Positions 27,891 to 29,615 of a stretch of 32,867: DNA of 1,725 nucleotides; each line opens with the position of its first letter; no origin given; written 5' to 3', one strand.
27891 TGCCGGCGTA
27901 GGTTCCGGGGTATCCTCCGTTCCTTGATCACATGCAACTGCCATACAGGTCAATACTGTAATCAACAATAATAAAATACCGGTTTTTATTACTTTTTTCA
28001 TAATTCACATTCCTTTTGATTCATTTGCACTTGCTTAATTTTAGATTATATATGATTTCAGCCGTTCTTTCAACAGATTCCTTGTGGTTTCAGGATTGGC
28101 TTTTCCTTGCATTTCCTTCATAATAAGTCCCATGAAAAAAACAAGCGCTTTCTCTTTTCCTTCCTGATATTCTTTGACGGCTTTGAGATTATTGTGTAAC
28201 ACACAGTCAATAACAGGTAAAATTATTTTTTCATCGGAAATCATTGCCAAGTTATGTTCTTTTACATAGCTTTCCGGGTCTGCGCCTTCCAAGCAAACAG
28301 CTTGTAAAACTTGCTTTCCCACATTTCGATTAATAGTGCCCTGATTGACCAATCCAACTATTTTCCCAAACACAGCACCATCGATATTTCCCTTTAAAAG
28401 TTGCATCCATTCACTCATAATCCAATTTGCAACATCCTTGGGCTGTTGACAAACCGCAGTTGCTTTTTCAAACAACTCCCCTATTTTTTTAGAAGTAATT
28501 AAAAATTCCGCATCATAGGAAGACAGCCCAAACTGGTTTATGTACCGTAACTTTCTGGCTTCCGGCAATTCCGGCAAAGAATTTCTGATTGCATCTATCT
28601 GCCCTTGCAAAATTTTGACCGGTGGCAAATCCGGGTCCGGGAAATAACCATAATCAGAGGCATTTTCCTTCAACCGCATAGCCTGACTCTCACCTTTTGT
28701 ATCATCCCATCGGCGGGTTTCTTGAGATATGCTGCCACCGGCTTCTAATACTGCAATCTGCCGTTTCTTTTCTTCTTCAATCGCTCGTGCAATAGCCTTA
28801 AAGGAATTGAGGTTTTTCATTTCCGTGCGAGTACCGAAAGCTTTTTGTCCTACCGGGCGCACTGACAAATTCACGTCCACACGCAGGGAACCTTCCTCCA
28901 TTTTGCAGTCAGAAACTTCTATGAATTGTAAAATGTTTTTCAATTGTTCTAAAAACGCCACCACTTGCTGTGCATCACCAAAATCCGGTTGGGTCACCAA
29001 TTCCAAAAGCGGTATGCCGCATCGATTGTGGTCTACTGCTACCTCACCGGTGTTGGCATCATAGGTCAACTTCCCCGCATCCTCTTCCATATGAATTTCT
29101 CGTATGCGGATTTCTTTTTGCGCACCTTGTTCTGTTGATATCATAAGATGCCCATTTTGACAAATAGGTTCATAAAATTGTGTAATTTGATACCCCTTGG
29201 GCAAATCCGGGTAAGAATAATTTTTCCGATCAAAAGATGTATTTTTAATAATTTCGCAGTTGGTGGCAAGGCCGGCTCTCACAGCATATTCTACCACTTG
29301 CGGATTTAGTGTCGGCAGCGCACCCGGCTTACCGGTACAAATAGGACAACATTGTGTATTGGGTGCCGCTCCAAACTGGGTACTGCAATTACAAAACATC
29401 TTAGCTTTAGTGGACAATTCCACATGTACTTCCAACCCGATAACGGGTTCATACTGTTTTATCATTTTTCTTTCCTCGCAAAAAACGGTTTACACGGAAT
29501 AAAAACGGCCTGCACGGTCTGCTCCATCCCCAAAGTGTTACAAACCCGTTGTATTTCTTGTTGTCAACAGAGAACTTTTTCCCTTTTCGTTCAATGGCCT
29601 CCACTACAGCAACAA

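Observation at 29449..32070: ECF sigma / anti-sigma pair hard-wired to a PqqD-like RRE protein and a soluble SipW-type (Ser-His) signal-peptidase homolog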

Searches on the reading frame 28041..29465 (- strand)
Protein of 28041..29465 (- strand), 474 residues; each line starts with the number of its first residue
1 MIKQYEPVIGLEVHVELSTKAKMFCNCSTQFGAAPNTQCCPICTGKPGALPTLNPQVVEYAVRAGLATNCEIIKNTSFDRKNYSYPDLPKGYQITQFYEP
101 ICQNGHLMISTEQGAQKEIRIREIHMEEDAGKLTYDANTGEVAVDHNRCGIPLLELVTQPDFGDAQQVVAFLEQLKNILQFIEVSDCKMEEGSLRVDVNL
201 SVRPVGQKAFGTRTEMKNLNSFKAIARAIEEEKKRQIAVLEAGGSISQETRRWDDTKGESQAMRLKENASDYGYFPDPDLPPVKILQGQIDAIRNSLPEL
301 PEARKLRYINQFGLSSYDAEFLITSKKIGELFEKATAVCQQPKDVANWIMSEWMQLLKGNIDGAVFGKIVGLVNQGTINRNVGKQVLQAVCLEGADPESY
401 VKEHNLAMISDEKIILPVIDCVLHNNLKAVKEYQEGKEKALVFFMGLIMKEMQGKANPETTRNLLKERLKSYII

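Call 3: search_protein_families(library=pfam, proteins=[window:28041-29465:-], max_evalue=0.1)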
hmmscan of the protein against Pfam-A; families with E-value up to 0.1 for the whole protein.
window:28041-29465:- (474 aa): 2 families
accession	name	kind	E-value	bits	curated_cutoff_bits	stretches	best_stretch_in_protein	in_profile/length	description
PF02934.20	GatB_N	-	6.7e-118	393.3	23.4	1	8-288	2-274/277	GatB/GatE catalytic domain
PF02637.23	GatB_Yqey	-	4.5e-35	121.1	27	1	330-469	1-148/148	GatB domain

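Call 4: search_protein_families(library=ncbifam, proteins=[window:28041-29465:-], max_evalue=0.1)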
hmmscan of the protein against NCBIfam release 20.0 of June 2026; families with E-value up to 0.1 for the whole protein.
window:28041-29465:- (474 aa): 9 families
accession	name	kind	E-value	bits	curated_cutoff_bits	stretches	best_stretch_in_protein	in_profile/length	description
NF004012.0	PRK05477.1-2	equivalog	4.7e-184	612.6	338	1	3-471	2-480/481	Asp-tRNA(Asn)/Glu-tRNA(Gln) amidotransferase subunit GatB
NF004014.0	PRK05477.1-4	equivalog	7.9e-179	595.3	414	1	4-469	2-474/475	Asp-tRNA(Asn)/Glu-tRNA(Gln) amidotransferase subunit GatB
TIGR00133.1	gatB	equivalog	5e-161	536.5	314.8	1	4-469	3-480/481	Asp-tRNA(Asn)/Glu-tRNA(Gln) amidotransferase subunit GatB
NF004015.0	PRK05477.1-5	equivalog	9.3e-161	535.7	628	1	3-470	13-487/488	Asp-tRNA(Asn)/Glu-tRNA(Gln) amidotransferase subunit GatB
NF004011.1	PRK05477.1-1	equivalog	3.8e-159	530.4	680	1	4-470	2-474/475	Asp-tRNA(Asn)/Glu-tRNA(Gln) amidotransferase subunit GatB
NF004013.0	PRK05477.1-3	equivalog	1.4e-138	462.5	653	1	2-470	14-500/501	Asp-tRNA(Asn)/Glu-tRNA(Gln) amidotransferase subunit GatB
NF003107.0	PRK04028.1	equivalog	3.4e-48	164.5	456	3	245-472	402-627/630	Glu-tRNA(Gln) amidotransferase subunit GatE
TIGR00134.1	gatE_arch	equivalog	3e-38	131.5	319.55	3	247-471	398-620/622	Glu-tRNA(Gln) amidotransferase subunit GatE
NF011291.0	PRK14703.1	equivalog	4.1e-30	104.7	681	1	300-470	595-768/769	glutamine--tRNA ligase/YqeY domain fusion protein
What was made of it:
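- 28041..29465 (-): gatB, the amidotransferase subunit B gene. Its start lies within or next to the end of the peptidase ORF, and its ribosome-binding site lies inside that ORF's 3' end. GatB_N at 7e-118 and NF004012 at 5e-184 (calls 3, 4).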
